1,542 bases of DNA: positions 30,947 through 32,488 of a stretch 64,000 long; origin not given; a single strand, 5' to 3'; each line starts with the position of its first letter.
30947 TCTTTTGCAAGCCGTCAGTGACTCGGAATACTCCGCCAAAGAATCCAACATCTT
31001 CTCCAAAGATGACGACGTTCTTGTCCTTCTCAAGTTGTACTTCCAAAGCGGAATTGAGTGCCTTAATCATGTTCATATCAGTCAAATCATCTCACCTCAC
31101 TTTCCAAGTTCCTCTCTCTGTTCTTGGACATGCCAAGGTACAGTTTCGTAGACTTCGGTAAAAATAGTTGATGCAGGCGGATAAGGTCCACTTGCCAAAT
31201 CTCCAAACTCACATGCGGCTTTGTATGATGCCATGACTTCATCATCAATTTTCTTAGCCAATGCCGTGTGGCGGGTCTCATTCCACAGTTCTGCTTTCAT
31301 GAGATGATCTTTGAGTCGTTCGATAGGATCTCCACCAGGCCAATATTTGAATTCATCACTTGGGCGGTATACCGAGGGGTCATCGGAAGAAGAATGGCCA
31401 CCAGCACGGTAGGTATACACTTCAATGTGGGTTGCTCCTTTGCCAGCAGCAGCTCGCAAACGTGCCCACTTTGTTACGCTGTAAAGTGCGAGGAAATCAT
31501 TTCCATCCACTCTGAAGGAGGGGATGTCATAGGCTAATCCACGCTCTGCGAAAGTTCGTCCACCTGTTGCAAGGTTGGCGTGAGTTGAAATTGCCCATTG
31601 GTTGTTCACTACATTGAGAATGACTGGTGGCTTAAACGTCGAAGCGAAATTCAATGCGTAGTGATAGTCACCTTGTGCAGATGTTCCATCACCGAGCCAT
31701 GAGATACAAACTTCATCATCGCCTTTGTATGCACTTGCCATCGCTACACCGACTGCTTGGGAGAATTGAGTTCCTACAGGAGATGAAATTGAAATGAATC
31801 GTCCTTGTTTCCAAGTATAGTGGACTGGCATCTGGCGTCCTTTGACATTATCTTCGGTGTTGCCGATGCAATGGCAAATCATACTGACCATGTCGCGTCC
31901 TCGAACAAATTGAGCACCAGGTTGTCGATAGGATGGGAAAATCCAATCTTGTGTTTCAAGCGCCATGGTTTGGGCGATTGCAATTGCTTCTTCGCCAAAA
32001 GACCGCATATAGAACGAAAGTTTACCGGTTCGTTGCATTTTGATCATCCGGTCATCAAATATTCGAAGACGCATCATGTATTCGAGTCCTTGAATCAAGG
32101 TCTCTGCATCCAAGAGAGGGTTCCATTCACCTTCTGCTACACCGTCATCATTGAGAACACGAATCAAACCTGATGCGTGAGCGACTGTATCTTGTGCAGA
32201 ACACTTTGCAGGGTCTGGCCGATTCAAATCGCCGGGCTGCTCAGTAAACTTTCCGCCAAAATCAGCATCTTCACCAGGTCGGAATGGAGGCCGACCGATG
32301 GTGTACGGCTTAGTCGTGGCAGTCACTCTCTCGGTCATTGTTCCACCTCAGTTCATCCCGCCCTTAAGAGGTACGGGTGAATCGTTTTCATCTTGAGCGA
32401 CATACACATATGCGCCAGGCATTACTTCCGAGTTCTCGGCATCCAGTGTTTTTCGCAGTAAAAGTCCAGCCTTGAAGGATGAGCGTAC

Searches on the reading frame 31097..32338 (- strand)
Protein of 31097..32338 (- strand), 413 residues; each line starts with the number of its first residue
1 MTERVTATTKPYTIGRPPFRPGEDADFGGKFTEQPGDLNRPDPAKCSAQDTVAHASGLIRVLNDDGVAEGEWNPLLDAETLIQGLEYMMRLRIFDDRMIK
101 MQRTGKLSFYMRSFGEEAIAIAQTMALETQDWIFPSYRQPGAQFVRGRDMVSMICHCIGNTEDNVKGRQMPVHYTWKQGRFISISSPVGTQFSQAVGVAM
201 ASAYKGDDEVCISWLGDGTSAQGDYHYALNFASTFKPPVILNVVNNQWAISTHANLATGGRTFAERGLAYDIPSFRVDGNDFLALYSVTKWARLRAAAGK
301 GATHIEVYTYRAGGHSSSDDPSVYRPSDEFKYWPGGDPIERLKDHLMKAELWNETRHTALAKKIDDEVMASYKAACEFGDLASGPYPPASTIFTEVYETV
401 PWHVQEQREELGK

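Call 17: find_encoding_contigs(protein=window:31097-32338:-, flank=10000, max_places=4)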
Protein window:31097-32338:- (413 aa): 20 contigs read that carry it; 4 places shown.
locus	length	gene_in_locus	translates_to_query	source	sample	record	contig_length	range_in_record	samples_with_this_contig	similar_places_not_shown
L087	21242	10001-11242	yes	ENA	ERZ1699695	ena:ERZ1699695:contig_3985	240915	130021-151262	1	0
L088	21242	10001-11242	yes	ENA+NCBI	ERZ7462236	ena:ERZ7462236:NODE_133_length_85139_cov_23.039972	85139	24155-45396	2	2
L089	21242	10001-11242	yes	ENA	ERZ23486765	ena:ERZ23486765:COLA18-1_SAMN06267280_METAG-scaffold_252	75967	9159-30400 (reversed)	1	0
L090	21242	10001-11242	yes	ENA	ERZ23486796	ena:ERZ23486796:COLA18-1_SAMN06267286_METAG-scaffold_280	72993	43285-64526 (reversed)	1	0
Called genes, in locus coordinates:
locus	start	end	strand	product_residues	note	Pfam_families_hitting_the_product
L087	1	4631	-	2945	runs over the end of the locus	PF01841:Transglut_core, PF13559:DUF4129 (weak)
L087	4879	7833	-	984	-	-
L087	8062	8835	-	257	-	PF00106:adh_short, PF13561:adh_short_C2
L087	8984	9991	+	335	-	PF16881:LIAS_N, PF04055:Radical_SAM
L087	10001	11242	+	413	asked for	PF00676:E1_dh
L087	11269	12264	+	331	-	PF02779:Transket_pyr, PF02780:Transketolase_C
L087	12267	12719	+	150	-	PF00364:Biotin_lipoyl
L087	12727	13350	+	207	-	PF00198:2-oxoacid_dh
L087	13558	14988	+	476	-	PF00890:FAD_binding_2 (faint), PF07992:Pyr_redox_2, PF12831:FAD_oxidored (weak), PF13738:Pyr_redox_3 (weak), PF00070:Pyr_redox, PF02852:Pyr_redox_dim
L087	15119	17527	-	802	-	PF03477:ATP-cone (faint), PF00317:Ribonuc_red_lgN, PF02867:Ribonuc_red_lgC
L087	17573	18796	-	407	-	PF00268:Ribonuc_red_sm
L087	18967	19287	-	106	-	PF03091:CutA1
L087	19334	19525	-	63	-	PF00313:CSD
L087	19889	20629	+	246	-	PF22769:DCD (weak), PF00692:dUTPase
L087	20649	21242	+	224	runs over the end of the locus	PF21948:LplA-B_cat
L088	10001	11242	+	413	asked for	PF00676:E1_dh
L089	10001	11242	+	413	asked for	PF00676:E1_dh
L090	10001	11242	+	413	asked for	PF00676:E1_dh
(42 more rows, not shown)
